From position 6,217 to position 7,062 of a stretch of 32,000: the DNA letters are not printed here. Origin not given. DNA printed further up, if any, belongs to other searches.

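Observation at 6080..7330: Low-GC islet with an orphan Tae4-like T6SS amidase effector and a coupled lipoprotein immunity candidate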

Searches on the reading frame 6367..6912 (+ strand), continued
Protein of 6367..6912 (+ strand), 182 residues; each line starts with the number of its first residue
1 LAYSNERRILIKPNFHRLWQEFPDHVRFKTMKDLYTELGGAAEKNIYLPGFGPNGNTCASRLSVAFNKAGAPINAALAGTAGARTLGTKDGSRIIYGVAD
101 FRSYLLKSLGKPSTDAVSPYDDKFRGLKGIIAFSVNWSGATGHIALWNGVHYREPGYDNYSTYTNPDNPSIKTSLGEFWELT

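Call 53: find_encoding_contigs(protein=P0009, flank=10000, max_places=1)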
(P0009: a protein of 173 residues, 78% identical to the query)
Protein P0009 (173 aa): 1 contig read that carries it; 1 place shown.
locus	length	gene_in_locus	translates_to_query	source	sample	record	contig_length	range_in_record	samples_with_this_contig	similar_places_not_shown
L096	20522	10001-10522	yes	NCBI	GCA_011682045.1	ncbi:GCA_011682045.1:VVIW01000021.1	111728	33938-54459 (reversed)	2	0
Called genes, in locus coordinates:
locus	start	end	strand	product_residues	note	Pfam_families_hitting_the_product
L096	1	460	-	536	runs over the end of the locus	PF00501:AMP-binding, PF13193:AMP-binding_C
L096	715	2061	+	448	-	PF19358:DUF5935, PF04932:Wzy_C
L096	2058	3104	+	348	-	PF01522:Polysacc_deac_1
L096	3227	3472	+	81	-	PF00550:PP-binding (weak)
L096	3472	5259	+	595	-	PF02129:Peptidase_S15 (faint), PF12146:Hydrolase_4, PF00561:Abhydrolase_1 (weak), PF12146:Hydrolase_4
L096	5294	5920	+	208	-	PF14559:TPR_19 (faint), PF13431:TPR_17 (faint), PF07719:TPR_2 (faint), PF13414:TPR_11 (faint), PF13432:TPR_16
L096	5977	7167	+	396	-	PF04892:VanZ-LLP1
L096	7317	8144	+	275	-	-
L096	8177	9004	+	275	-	PF23310:TPR_27 (faint), PF08238:Sel1 (weak)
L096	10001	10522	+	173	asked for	PF14113:Tae4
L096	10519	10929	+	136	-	-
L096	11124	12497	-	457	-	PF00072:Response_reg, PF00158:Sigma54_activat, PF01078:Mg_chelatase (faint), PF14532:Sigma54_activ_2, PF07728:AAA_5 (weak), PF25601:AAA_lid_14, PF02954:HTH_8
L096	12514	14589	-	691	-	PF02518:HATPase_c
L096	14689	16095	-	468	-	PF02397:Bac_transf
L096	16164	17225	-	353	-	PF01073:3Beta_HSD, PF01370:Epimerase, PF02719:Polysacc_synt_2, PF07993:NAD_binding_4, PF13460:NAD_binding_10, PF16363:GDP_Man_Dehyd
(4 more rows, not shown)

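Call 54: find_encoding_contigs(protein=P0106, flank=10000, max_places=1)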
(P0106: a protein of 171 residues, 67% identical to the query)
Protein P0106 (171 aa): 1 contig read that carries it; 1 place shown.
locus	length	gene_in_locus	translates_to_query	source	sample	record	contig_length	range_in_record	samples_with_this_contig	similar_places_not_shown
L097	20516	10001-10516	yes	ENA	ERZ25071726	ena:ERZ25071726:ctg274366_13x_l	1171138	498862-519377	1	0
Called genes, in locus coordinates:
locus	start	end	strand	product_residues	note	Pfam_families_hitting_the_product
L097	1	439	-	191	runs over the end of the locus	PF14803:Zn_ribbon_Nudix (weak), PF00293:NUDIX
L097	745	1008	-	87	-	PF03693:ParD_antitoxin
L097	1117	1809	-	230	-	PF00578:AhpC-TSA, PF08534:Redoxin, PF00085:Thioredoxin (weak), PF13905:Thioredoxin_8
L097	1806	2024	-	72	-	PF04995:CcmD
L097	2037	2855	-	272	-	PF01578:Cytochrom_C_asm, PF27518:CcmC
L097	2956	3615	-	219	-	PF03379:CcmB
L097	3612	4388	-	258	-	PF00005:ABC_tran, PF13304:AAA_21 (faint)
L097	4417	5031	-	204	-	PF01243:PNPOx_N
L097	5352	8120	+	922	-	PF00330:Aconitase, PF00694:Aconitase_C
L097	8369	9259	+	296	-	PF06764:DUF1223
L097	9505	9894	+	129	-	PF10984:DUF2794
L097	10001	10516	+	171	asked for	PF14113:Tae4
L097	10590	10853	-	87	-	-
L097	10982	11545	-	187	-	PF13302:Acetyltransf_3, PF13420:Acetyltransf_4, PF00583:Acetyltransf_1, PF13508:Acetyltransf_7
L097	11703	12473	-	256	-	PF01027:Bax1-I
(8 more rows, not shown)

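Call 55: find_encoding_contigs(protein=P0073, flank=10000, max_places=1)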
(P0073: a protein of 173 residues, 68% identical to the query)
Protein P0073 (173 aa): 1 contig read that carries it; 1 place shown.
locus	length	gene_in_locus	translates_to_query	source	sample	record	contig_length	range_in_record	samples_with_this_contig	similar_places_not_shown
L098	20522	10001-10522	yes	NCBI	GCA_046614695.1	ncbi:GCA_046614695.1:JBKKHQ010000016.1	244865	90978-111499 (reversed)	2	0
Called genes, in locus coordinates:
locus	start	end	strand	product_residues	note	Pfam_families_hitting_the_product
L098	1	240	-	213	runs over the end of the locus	-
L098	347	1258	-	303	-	-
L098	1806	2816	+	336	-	-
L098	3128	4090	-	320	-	PF01544:CorA, PF05115:PetL (faint)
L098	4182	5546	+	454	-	PF00004:AAA (faint), PF00072:Response_reg, PF00158:Sigma54_activat, PF14532:Sigma54_activ_2, PF07728:AAA_5, PF25601:AAA_lid_14, PF02954:HTH_8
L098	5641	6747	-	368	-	-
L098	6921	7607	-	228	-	PF02798:GST_N, PF13417:GST_N_3, PF13409:GST_N_2, PF13410:GST_C_2 (weak)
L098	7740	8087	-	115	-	PF04342:DMT_6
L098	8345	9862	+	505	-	PF02386:TrkH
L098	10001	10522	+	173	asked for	PF14113:Tae4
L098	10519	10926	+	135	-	-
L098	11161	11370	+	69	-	-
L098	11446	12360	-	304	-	PF04960:Glutaminase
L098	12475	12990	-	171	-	PF01638:HxlR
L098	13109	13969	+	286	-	PF05368:NmrA, PF13460:NAD_binding_10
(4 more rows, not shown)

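Call 65: predict_structure(alignment_id=A2)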
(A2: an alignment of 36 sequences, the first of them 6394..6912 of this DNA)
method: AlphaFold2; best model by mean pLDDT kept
length: 173 residues; sequences in the alignment: 36
mean_pLDDT: 86.1   pTM: 0.84
mean pLDDT of the five models: 86.1, 86.1, 85.7, 82.4, 79.4
residues with pLDDT >= 90: 85; 70-90: 70; 50-70: 18; < 50: 0
segments of 3 or more residues with pLDDT < 50: none
pLDDT, mean of each block of 10 residues (from residue 1): 90 88 91 88 75 94 95 95 93 94 83 81 79 82 70 79 85 92
secondary structure, 60 per line:
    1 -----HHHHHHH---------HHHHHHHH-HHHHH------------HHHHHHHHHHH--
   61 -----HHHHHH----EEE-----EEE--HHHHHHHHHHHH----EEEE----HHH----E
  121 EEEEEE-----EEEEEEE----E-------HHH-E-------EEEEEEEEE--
elements in order: H6-12 H22-29 H31-35 H48-58 H66-71 E76-78 E84-86 H89-100 E105-108 E120-126 E132-138 E163-171

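Call 67: fold_search(model_id=the predicted structure, library=pdb)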
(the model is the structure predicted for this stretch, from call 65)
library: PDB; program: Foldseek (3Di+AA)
matches with E <= 10: 502; with E <= 0.001: 10
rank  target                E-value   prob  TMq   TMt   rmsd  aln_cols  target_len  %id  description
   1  4hfk_A                2.0e-12  1.00  0.74  0.80   3.7       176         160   28  Crystal structure of the type VI effector-immunity complex Tae4-Tai4 from Enterobacter cloacae (released 2013-01-16)
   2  4jur_H                3.0e-12  1.00  0.75  0.81   3.9       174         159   30  Crystal structure of the effector Tae4 from Salmonella typhimurium in complex with the immunity Tai4 from Enterobacter (released 2014-02-05)
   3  4jur_A                3.5e-12  1.00  0.75  0.80   4.0       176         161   30  Crystal structure of the effector Tae4 from Salmonella typhimurium in complex with the immunity Tai4 from Enterobacter (released 2014-02-05)
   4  4jur_B                3.7e-12  1.00  0.75  0.80   3.9       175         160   30  Crystal structure of the effector Tae4 from Salmonella typhimurium in complex with the immunity Tai4 from Enterobacter (released 2014-02-05)
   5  4j30_A                1.4e-11  1.00  0.77  0.86   2.8       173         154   28  Structure of the effector - immunity system Tae4 / Tai4 from Salmonella typhimurium, selenomethionine variant (released 2013-05-22)
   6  4hfl                  1.9e-11  1.00  0.73  0.79   4.1       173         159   28  Crystal structure of the type VI effector Tae4 from Enterobacter cloacae (released 2013-01-16)
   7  4hff_A                5.2e-11  1.00  0.74  0.82   4.0       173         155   29  Crystal structure of the type VI effector-immunity complex Tae4-Tai4 from Salmonella Typhimurium (released 2013-01-16)
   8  4j32_A                8.2e-11  1.00  0.77  0.84   3.2       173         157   28  Structure of the effector - immunity system Tae4 / Tai4 from Salmonella typhimurium (released 2013-05-22)
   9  4bi4_A                1.2e-05  1.00  0.60  0.63   7.0       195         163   20  Structure and function of amidase toxin - antitoxin combinations associated with the type VI secretion system of Serra (released 2013-06-19)
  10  4bi3_A                2.8e-05  1.00  0.58  0.61   7.3       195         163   20  Structure and function of amidase toxin - antitoxin combinations associated with the type VI secretion system of Serra (released 2013-06-19)
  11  5tth_A                4.3e-01  0.04  0.16  0.05  15.3        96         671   18  Heterodimeric SpyCatcher/SpyTag-fused zebrafish TRAP1 in ATP/ADP-hybrid state (released 2017-08-23)
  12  1tol                  5.2e-01  0.05  0.14  0.16  11.8       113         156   13  FUSION OF N-TERMINAL DOMAIN OF THE MINOR COAT PROTEIN FROM GENE III IN PHAGE M13, AND C-TERMINAL DOMAIN OF E. COLI PROTE (released 1999-05-20)
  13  6x4t_C                6.8e-01  0.03  0.11  0.10  11.8        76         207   13  Crystal structure of ICOS-L in complex with Prezalumab and VNAR domain (released 2020-10-14)
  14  6isc_A                8.9e-01  0.03  0.14  0.12  13.4        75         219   16  complex structure of mCD226-ecto and hCD155-D1 (released 2018-12-26)
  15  9dd7_I                8.9e-01  0.02  0.13  0.16  14.2        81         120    7  Cryo-EM structure of neutralizing human antibody D48 in complex with HSV-1 glycoprotein B trimer gB-Ecto.516P.531E.DS (released 2025-09-10)
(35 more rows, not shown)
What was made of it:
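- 6394..6915 (+): Tae4-family peptidoglycan amidase effector, 173 aa, TTG start, no signal peptide. Model pLDDT 86, TM 0.79-0.86 to solved Tae4 (calls 65, 67).
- On Tae4 (Pfam PF14113, T6SS amidase effector 4): The top 8 PDB matches are Tae4 chains with TM 0.79-0.86 on target length (calls 65, 67).
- Closest known: Ssp1/Ssp2 with Rap1a/Rap2a of Serratia marcescens. Same: Ssp1 is the next effector match after Tae4 (call 67).
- Model TM 0.79-0.86 to Tae4, then Ssp1 (call 67).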

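Call 84: list_cluster_members(proteins=[window:6457-6912:+, window:6915-7319:+, P0001])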
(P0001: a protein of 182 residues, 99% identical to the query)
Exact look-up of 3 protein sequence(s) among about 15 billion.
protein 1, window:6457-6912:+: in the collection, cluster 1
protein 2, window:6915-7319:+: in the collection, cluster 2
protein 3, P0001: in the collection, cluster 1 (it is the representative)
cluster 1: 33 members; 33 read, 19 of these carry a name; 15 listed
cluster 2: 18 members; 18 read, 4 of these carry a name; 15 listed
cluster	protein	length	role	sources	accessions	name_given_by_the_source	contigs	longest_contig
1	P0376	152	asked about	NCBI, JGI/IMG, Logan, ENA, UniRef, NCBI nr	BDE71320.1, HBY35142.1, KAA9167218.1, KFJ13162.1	hypothetical protein DR66_4381 [Delftia acidovorans] | Type VI secretion system (T6SS), amidase effector protein 4 n=2 Tax=Delftia TaxID=80865 ... | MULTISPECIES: T6SS effector amidase Tae4 family protein [Delftia]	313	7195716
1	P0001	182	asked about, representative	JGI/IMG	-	-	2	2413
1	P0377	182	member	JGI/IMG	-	hypothetical protein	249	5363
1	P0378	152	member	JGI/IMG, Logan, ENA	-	hypothetical protein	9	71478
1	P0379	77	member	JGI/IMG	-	hypothetical protein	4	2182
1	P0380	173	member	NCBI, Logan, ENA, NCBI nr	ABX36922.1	putative cytoplasmic protein [Delftia acidovorans SPH-1]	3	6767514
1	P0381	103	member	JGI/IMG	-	phosphotransferase system IIB component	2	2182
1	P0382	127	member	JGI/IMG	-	phosphotransferase system IIB component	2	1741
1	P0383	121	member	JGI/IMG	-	hypothetical protein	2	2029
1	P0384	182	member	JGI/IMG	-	phosphotransferase system IIB component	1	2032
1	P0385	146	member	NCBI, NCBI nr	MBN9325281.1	MAG: hypothetical protein J0H24_26110, partial [Delftia acidovorans] | hypothetical protein [Delftia acidovorans]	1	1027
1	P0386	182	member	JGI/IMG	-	hypothetical protein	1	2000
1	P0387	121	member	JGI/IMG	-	hypothetical protein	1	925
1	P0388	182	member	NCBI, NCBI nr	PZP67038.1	MAG: hypothetical protein DI604_21460 [Delftia acidovorans]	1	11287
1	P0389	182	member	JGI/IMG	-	hypothetical protein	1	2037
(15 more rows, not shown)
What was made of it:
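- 6394..6915 (+): RefSeq name: 'T6SS effector amidase Tae4 family protein [Delftia]' (call 84).
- SPH-1 carries a protein in the same 90%-identity cluster as this effector (call 84).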
